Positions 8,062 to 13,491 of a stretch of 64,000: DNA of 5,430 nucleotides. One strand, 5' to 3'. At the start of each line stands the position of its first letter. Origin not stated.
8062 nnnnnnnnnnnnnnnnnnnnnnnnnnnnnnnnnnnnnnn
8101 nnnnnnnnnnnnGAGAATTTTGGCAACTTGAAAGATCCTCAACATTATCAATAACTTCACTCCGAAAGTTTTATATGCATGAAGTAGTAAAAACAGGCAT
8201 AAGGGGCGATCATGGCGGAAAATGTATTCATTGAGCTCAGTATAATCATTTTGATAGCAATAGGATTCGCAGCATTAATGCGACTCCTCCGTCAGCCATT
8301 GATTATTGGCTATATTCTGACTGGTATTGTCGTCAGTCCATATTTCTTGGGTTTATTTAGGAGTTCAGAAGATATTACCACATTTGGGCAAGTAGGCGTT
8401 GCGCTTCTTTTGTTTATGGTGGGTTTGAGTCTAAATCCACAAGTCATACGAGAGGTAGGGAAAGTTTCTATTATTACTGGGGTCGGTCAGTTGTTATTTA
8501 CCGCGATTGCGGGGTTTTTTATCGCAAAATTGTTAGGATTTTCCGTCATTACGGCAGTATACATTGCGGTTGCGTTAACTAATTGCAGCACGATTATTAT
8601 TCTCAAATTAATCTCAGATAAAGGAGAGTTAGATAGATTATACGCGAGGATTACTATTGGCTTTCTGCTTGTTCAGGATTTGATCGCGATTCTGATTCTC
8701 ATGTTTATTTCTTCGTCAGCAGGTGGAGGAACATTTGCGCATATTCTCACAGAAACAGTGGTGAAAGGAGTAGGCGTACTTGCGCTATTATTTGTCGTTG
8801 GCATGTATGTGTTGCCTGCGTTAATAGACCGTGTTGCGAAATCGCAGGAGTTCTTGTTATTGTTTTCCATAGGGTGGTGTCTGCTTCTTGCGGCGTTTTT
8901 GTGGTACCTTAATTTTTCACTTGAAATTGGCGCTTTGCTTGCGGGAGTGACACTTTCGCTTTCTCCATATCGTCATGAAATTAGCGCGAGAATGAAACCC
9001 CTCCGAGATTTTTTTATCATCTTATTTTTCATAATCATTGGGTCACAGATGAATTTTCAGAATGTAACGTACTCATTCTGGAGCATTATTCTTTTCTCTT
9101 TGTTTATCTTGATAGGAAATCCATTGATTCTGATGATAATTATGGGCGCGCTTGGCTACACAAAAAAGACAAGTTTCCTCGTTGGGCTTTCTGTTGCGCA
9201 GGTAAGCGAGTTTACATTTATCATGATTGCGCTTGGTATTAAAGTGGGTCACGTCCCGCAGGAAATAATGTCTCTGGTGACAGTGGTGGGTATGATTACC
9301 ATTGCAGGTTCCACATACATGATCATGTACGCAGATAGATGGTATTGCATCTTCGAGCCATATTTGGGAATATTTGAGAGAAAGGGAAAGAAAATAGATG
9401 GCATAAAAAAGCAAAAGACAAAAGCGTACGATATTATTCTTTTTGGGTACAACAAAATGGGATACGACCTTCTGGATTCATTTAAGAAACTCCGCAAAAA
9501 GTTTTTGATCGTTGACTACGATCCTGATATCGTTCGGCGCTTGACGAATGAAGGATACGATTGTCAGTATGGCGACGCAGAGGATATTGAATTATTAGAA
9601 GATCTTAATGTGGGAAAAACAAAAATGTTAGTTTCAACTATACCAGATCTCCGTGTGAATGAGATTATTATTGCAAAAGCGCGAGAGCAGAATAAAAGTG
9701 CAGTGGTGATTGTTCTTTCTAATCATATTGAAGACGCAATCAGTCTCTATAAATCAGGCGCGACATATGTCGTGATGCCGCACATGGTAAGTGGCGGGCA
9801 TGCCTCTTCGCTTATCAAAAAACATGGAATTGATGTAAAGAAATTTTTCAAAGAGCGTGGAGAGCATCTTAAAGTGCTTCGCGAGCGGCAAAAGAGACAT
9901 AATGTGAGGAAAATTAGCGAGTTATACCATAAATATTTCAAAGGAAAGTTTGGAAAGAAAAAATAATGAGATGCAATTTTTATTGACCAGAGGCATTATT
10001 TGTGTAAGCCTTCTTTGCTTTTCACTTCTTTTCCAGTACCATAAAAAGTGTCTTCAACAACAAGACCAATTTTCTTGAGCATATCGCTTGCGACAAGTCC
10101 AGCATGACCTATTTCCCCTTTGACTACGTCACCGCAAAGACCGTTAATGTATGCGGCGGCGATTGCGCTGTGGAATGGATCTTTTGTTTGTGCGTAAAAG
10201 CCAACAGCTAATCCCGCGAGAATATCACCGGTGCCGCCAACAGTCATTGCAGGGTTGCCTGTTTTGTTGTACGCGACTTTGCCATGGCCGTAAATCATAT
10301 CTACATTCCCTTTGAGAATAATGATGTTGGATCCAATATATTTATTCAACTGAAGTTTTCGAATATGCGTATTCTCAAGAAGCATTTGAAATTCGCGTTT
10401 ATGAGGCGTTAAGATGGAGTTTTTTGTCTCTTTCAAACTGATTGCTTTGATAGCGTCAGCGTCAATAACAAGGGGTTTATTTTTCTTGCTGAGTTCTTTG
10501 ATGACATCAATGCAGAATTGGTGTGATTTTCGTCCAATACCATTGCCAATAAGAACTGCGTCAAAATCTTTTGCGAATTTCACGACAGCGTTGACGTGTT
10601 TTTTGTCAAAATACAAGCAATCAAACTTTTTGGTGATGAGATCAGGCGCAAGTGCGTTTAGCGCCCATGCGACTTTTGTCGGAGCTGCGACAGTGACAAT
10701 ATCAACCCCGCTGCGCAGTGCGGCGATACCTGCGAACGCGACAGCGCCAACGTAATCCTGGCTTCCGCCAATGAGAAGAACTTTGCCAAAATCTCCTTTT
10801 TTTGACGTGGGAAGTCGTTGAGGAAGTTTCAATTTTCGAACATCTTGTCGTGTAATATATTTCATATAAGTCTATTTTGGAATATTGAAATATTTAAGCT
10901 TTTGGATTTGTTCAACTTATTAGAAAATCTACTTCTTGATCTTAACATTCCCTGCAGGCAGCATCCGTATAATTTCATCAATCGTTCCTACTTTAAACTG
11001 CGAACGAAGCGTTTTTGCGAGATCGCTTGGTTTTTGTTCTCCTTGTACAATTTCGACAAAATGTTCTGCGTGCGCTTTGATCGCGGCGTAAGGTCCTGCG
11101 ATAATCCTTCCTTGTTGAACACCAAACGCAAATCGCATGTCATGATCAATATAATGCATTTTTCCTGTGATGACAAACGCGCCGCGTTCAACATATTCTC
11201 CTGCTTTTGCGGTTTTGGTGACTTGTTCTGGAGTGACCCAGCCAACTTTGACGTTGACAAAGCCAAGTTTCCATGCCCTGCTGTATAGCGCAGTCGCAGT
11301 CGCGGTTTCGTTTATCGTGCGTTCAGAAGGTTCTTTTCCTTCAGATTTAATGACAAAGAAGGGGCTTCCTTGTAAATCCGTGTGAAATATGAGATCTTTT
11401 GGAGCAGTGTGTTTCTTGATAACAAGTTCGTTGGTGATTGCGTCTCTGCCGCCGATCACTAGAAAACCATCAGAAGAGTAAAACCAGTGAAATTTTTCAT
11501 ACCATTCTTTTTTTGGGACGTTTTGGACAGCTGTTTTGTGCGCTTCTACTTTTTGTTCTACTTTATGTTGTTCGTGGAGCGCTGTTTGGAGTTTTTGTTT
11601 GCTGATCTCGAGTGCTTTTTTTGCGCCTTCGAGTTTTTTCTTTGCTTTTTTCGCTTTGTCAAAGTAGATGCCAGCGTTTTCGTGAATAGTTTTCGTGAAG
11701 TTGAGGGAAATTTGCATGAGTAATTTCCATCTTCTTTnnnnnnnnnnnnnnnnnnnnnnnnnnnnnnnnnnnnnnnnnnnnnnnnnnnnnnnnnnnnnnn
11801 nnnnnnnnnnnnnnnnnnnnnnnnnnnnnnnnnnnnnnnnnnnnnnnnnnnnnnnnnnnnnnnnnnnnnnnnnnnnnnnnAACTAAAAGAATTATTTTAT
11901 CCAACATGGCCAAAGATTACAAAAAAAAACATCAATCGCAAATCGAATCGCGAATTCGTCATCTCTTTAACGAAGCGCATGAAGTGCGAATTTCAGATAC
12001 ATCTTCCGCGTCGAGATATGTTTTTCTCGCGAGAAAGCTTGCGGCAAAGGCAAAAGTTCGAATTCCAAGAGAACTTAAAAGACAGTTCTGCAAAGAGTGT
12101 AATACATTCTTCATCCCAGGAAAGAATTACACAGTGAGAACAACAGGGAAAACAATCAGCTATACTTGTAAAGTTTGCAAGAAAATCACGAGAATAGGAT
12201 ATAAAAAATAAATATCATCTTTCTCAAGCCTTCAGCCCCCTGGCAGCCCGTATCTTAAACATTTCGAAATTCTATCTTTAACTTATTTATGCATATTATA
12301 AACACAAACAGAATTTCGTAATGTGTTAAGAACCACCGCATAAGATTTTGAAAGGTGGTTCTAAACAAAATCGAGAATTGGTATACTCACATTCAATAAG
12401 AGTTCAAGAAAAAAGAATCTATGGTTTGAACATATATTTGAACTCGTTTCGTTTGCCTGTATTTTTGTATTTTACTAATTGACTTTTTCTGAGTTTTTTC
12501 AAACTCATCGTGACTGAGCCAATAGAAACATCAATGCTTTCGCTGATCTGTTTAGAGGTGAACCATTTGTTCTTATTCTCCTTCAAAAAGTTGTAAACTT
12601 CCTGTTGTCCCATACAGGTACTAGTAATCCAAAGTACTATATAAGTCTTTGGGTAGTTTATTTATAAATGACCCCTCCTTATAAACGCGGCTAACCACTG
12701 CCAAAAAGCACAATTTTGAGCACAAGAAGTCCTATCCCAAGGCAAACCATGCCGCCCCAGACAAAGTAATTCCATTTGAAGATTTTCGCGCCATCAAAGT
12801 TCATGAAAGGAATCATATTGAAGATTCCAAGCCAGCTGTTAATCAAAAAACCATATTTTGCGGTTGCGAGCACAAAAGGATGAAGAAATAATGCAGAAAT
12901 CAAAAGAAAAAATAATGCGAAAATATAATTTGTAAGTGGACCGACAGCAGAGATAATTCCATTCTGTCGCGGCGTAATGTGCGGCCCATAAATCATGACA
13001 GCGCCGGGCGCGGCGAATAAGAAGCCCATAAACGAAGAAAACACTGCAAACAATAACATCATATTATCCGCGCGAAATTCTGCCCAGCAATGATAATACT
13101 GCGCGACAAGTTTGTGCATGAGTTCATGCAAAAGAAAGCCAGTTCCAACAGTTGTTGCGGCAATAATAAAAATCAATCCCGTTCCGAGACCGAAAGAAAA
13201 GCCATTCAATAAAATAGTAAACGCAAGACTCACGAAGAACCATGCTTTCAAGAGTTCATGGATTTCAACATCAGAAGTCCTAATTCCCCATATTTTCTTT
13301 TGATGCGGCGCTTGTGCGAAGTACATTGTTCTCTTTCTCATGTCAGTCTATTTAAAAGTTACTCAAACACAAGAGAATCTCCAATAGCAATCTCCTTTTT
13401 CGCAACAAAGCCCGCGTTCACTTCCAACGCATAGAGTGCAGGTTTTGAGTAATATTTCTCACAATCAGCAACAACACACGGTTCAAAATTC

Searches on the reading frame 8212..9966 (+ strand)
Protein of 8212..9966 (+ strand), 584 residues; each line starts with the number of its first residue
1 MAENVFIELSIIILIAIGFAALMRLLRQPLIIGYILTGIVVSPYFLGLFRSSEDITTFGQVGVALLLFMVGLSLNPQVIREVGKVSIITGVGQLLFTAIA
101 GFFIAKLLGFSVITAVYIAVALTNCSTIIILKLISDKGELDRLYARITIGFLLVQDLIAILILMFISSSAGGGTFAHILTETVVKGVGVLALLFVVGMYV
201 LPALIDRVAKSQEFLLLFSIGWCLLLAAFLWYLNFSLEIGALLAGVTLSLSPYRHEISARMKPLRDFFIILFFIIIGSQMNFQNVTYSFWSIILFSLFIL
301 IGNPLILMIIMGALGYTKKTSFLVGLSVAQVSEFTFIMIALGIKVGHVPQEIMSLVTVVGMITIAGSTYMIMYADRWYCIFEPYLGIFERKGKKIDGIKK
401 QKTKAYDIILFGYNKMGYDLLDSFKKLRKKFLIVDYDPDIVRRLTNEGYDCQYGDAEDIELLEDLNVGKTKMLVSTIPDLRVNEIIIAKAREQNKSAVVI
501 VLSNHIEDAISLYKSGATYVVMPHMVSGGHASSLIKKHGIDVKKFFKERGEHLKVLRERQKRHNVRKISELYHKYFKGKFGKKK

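Call 62: search_protein_families(library=pfam, proteins=[window:8212-9966:+], max_evalue=0.001)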
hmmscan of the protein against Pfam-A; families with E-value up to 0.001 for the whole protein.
window:8212-9966:+ (584 aa): 2 families
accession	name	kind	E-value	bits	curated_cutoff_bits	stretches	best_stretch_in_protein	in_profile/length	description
PF00999.27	Na_H_Exchanger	-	3.7e-52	177.9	26.2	1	14-366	2-366/375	Sodium/hydrogen exchanger, transmembrane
PF02254.24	TrkA_N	-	2.2e-21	76.8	23.8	1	408-523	1-116/116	TrkA-N domain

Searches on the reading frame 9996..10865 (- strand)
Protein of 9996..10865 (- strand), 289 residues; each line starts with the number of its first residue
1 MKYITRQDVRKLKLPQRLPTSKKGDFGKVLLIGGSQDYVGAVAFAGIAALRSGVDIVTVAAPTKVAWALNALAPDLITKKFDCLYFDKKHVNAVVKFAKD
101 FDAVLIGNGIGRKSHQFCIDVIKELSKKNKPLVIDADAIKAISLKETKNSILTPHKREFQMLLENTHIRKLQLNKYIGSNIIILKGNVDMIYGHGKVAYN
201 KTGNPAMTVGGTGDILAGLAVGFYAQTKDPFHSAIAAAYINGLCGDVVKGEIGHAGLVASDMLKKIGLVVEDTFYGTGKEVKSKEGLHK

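Call 62: search_protein_families(library=pfam, proteins=[window:9996-10865:-], max_evalue=0.001)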
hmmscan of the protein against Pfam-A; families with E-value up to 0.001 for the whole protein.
window:9996-10865:- (289 aa): 2 families
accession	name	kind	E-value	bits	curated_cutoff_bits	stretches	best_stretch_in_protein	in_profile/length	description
PF01256.23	Carb_kinase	-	2.8e-50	171.5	27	1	29-265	1-239/242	NAD(P)H-hydrate dehydratase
PF02110.20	HK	-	0.00021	21.2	27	0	180-249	153-224/247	Hydroxyethylthiazole kinase family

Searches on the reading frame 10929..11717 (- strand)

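Call 62: search_protein_families(library=pfam, proteins=[window:10929-11717:-], max_evalue=0.001)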
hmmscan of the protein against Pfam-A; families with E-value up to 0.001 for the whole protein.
window:10929-11717:- (262 aa): 3 families
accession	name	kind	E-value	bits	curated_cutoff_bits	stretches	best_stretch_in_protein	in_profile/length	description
PF05670.18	NFACT-R_1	-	2.8e-31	108.8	29.8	1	75-185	1-112/112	NFACT protein RNA binding domain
PF05833.16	NFACT_N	-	3.1e-06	26.7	31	1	1-56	369-424/456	NFACT N-terminal and middle domains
PF18297.6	NFACT-R_2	-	0.00088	19.8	26.9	0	80-162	5-83/104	NFACT protein RNA binding domain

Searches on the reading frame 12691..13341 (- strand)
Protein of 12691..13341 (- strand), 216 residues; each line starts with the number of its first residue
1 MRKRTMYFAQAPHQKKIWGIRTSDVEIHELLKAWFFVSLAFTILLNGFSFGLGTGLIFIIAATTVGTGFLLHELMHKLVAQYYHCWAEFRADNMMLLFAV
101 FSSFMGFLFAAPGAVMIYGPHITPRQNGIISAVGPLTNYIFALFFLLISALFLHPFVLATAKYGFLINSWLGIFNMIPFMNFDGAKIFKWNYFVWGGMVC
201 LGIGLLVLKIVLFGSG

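Call 62: search_protein_families(library=pfam, proteins=[window:12691-13341:-], max_evalue=0.001)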
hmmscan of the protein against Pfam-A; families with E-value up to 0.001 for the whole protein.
window:12691-13341:- (216 aa): 1 family
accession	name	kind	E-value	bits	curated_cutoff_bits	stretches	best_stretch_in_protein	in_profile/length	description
PF02163.28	Peptidase_M50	-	4.9e-08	33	27.2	1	63-151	4-102/221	Peptidase family M50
